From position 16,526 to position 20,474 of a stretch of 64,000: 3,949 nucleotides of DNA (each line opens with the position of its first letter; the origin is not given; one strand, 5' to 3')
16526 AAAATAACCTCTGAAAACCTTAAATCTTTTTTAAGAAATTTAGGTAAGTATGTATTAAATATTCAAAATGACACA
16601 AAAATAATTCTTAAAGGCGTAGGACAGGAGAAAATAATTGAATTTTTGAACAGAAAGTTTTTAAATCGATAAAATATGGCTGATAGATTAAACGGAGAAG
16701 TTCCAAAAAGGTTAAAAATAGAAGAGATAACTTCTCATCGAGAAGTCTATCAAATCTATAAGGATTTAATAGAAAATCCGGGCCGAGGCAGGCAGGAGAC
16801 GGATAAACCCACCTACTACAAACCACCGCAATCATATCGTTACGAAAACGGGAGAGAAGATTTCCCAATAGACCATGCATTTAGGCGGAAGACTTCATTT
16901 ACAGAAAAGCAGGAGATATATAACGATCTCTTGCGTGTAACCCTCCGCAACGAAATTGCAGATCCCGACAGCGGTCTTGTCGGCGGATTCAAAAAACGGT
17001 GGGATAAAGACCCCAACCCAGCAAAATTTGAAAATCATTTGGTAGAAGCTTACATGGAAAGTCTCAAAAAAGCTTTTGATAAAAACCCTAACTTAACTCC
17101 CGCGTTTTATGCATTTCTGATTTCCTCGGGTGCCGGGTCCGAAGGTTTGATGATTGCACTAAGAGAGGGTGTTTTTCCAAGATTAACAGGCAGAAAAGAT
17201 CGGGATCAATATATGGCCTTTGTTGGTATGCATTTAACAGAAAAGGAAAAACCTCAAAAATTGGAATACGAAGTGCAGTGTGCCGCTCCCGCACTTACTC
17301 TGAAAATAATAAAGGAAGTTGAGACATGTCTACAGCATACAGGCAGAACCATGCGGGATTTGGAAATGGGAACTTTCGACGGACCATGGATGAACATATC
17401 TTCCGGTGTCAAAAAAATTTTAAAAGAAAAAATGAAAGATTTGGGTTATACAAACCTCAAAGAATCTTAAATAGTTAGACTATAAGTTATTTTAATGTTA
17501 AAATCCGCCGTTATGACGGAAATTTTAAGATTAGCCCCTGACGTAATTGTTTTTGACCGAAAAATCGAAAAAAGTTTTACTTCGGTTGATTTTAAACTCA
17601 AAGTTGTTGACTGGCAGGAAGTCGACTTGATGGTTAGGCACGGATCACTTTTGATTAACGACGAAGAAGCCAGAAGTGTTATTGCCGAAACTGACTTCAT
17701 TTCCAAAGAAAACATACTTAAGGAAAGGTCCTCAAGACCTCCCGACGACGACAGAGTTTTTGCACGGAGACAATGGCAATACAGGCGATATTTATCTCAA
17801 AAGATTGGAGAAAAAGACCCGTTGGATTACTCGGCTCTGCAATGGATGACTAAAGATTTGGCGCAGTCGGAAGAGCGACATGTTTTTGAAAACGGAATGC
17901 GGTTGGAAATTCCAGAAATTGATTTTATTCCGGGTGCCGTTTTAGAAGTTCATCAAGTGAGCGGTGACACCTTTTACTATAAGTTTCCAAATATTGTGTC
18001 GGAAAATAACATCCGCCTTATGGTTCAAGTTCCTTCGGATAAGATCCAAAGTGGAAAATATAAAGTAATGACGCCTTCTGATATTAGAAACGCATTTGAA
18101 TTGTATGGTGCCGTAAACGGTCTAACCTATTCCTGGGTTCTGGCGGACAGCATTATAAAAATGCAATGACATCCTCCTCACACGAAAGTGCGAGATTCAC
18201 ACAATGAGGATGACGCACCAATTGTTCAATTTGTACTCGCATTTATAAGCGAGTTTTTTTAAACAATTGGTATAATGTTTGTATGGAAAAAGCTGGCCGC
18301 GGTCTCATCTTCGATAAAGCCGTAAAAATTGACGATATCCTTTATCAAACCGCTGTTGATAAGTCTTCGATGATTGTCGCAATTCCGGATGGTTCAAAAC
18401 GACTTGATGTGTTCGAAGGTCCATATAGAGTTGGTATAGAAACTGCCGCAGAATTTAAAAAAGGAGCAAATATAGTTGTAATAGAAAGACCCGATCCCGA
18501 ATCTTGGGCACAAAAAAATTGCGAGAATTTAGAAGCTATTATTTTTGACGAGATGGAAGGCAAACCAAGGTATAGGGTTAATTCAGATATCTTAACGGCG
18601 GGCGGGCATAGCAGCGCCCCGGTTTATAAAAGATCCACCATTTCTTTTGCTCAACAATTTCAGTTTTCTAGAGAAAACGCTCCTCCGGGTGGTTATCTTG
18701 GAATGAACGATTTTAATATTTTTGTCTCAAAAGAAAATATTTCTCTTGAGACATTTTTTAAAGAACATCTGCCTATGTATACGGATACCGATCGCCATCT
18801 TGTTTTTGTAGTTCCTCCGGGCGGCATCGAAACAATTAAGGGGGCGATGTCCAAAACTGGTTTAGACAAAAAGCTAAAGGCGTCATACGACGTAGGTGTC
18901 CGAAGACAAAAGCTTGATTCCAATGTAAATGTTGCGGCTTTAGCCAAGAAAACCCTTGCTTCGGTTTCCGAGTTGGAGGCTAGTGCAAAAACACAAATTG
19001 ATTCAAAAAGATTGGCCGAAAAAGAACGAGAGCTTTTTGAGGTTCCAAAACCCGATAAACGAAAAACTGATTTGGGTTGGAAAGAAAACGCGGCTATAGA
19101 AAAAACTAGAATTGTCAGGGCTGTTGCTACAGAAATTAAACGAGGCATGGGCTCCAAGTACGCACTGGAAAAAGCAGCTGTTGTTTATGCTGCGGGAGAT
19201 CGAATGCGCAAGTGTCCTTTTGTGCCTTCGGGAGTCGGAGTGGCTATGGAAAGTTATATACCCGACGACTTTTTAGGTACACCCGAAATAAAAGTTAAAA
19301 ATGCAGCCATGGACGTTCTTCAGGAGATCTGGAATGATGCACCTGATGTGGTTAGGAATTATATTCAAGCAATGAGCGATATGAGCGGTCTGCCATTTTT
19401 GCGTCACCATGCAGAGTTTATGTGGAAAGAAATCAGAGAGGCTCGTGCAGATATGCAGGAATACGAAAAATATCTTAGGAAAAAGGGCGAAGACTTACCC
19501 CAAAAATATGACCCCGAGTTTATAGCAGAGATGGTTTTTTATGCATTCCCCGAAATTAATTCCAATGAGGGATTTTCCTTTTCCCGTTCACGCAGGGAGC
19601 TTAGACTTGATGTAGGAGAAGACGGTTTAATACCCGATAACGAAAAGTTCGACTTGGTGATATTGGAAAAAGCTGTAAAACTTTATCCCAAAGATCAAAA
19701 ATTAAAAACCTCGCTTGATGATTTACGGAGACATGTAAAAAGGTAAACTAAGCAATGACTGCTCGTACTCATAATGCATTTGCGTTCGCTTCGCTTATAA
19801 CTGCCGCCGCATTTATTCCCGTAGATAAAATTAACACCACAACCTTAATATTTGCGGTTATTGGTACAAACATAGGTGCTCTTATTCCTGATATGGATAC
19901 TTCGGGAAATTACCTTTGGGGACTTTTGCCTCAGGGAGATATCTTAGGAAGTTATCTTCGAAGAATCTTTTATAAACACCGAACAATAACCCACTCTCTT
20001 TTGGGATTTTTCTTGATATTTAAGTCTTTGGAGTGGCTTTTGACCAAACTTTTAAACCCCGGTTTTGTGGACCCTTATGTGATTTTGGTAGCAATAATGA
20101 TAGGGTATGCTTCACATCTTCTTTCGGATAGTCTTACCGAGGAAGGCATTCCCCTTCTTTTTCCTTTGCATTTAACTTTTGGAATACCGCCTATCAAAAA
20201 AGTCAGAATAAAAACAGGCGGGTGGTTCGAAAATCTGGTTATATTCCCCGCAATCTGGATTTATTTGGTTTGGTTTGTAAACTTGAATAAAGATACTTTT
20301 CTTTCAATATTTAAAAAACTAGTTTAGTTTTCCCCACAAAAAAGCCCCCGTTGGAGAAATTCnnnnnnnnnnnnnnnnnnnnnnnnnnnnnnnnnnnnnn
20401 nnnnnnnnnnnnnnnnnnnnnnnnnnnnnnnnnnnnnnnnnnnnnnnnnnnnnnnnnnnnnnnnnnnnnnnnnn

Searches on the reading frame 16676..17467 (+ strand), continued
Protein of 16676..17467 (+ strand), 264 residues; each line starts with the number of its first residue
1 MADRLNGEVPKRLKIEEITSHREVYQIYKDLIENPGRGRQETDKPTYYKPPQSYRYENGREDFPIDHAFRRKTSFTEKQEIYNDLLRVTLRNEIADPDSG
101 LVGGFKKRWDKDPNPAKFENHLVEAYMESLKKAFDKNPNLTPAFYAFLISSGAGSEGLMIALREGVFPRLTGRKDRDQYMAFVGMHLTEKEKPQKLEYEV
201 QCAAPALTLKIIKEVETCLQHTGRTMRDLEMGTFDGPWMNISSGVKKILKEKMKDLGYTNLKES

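Call 64: find_related_loci(query=A3, collection=metagenome_contigs, flank=10000)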
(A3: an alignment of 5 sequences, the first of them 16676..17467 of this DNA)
Query A3 (264 aa) in metagenome_contigs; peptide patterns used: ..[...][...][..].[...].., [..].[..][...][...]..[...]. (x = any residue, [..] = any of these).
264 stretches matched a pattern, but none encodes a relative of the query by tblastn (E <= 1e-3).

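Call 65: find_related_loci(query=A3, collection=viral_contigs, flank=10000)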
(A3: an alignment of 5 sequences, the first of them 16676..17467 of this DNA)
Query A3 (264 aa) in viral_contigs; peptide patterns used: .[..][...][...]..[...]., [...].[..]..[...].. (x = any residue, [..] = any of these).
50 stretches matched a pattern, but none encodes a relative of the query by tblastn (E <= 1e-3).

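Call 67: find_related_loci(query=A6, collection=metagenome_contigs, flank=10000)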
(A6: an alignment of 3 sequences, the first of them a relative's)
Query A6 (281 aa) in metagenome_contigs; peptide patterns used: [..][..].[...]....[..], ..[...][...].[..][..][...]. (x = any residue, [..] = any of these).
116 stretches matched a pattern; 1 encode a relative of the query (tblastn E <= 1e-3); 1 distinct loci.
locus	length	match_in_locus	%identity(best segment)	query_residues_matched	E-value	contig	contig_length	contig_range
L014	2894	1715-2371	34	22-238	6e-30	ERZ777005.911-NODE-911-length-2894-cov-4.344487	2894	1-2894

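Call 72: search_protein_families(library=phrogs, proteins=[window:16676-17467:+, P0005, P0009, L014:1649-2521:+], max_evalue=0.1)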
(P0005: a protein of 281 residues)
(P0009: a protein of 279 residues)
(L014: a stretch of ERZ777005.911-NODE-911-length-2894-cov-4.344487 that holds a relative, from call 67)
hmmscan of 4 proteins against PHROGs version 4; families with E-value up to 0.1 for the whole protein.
window:16676-17467:+ (264 aa): 0 families

P0005 (281 aa): 1 family
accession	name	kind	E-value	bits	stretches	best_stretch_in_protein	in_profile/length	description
phrog_25605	-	unknown function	0.077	14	0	141-197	16-71/73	-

P0009 (279 aa): 0 families

L014:1649-2521:+ (291 aa): 0 families

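Call 82: search_protein_families(library=pfam, proteins=[L003:7807-9972:-, L003:685-2886:+, L003:2931-3866:+, L003:12908-13753:+, L008:2501-3877:+, L014:265-1080:+, L014:1017-1625:+, L005:1-645:-], max_evalue=0.01)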
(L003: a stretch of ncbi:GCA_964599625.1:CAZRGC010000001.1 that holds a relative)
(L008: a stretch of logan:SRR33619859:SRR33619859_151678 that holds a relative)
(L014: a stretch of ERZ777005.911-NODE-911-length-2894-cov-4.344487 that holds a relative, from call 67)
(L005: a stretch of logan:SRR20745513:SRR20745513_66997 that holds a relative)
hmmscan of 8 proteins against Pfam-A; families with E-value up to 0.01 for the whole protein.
L003:7807-9972:- (722 aa): 0 families

L003:685-2886:+ (734 aa): 0 families

L003:2931-3866:+ (312 aa): 0 families

L003:12908-13753:+ (282 aa): 0 families

L008:2501-3877:+ (459 aa): 0 families

L014:265-1080:+ (272 aa): 1 family
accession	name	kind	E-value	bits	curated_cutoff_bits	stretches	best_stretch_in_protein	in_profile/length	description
PF00753.33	Lactamase_B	-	2.4e-16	60.7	22.7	1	16-210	3-196/196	Metallo-beta-lactamase superfamily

L014:1017-1625:+ (203 aa): 0 families

L005:1-645:- (215 aa): 1 family
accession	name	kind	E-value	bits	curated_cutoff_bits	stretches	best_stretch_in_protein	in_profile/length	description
PF00892.27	EamA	-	2.4e-10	41.2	28.2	1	3-134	3-134/135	EamA-like transporter family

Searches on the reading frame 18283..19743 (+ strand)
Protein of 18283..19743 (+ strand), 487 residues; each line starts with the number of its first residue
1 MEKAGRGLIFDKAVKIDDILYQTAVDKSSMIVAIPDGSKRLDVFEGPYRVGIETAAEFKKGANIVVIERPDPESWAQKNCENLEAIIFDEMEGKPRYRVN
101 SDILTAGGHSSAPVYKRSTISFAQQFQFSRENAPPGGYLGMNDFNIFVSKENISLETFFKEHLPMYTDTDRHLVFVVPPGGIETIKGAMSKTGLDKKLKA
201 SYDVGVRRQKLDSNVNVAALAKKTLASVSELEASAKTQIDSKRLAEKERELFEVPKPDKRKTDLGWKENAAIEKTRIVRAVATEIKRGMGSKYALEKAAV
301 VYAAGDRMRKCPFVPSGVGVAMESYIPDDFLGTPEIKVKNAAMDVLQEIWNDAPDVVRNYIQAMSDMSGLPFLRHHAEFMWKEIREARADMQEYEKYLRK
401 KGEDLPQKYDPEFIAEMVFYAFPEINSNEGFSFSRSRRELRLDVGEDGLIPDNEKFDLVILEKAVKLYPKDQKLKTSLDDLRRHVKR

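Call 7: search_protein_families(library=ncbifam, proteins=[window:18283-19743:+], max_evalue=0.1)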
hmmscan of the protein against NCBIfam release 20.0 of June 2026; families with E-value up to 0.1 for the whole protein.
window:18283-19743:+ (487 aa): 0 families

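Call 18: search_protein_families(library=pfam, proteins=[window:18283-19743:+], max_evalue=0.01)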
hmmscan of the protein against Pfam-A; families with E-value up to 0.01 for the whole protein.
window:18283-19743:+ (487 aa): 0 families

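Call 41: search_protein_families(library=padloc, proteins=[window:18283-19743:+], max_evalue=0.1)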
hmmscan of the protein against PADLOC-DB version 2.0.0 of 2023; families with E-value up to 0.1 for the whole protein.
window:18283-19743:+ (487 aa): 0 families

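Call 43: search_solved_structures(query=window:18283-19743:+, max_evalue=10)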
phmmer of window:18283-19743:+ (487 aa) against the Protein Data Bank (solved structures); distinct sequences matched with E-value up to 10: 15.
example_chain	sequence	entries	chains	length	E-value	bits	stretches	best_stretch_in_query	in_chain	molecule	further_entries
4wza_A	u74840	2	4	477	1.1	11.4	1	359-420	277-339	Nitrogenase molybdenum-iron protein alpha chain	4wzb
1wx6_A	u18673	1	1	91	1.1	11.4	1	36-82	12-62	Cytoplasmic protein NCK2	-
4nd8_A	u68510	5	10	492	1.2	11.4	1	359-420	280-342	Nitrogenase molybdenum-iron protein alpha chain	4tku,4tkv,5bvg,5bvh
11ne_A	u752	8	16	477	1.2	11.3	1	359-420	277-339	Nitrogenase molybdenum-iron protein alpha chain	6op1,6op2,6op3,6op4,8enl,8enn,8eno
8p8g_A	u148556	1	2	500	1.2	11.3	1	359-420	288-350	Nitrogenase protein alpha chain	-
8bts_A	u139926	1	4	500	1.2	11.3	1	359-420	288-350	Nitrogenase protein alpha chain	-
5cx1_A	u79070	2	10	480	1.2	11.3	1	359-420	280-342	Nitrogenase molybdenum-iron protein alpha chain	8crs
1u5s_A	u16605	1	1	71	1.2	11.3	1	37-82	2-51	Cytoplasmic protein NCK2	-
4xpi_A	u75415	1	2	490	1.3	11.3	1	359-420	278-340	Nitrogenase molybdenum-iron protein alpha chain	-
1l5h_A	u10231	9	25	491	1.3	11.3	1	359-420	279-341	nitrogenase molybdenum-iron protein alpha chain | NITROGENASE MOLYBDENUM-IRON PROTEIN | NITROGENASE MOLYBDENUM IRON PROTEIN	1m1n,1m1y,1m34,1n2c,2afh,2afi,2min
3k1a_A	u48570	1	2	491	1.3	11.3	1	359-420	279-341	Nitrogenase molybdenum-iron protein alpha chain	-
1fp4_A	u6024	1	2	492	1.3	11.3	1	359-420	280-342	NITROGENASE MOLYBDENUM-IRON PROTEIN ALPHA CHAIN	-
6bbl_A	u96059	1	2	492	1.3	11.3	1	359-420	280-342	Nitrogenase molybdenum-iron protein alpha chain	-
10zm_C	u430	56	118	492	1.3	11.3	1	359-420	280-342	Nitrogenase molybdenum-iron protein alpha chain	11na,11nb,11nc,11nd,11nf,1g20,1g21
29ul_E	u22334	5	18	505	1.3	11.2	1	359-420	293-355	Nitrogenase molybdenum-iron protein alpha chain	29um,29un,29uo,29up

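Call 72: search_protein_families(library=phrogs, proteins=[window:18283-19743:+], max_evalue=0.1)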
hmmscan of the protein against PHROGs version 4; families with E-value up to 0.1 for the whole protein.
window:18283-19743:+ (487 aa): 0 families

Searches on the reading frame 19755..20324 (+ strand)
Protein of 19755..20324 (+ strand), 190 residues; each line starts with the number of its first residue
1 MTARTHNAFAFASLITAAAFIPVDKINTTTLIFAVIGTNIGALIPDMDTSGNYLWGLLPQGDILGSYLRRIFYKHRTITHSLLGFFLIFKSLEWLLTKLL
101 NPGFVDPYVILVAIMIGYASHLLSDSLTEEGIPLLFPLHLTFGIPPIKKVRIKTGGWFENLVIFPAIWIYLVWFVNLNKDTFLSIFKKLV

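Call 18: search_protein_families(library=pfam, proteins=[window:19755-20324:+], max_evalue=0.01)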
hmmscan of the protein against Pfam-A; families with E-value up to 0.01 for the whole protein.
window:19755-20324:+ (190 aa): 3 families
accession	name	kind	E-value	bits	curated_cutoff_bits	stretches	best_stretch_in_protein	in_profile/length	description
PF04307.19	YdjM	-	2.1e-23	83.2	29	1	1-164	1-162/176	YdjM inner membrane protein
PF13803.12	DUF4184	-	0.00018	21.8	25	0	91-129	77-126/229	Domain of unknown function (DUF4184)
PF00882.24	Zn_dep_PLPC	-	0.0058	17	26.8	1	40-128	31-96/167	Zinc dependent phospholipase C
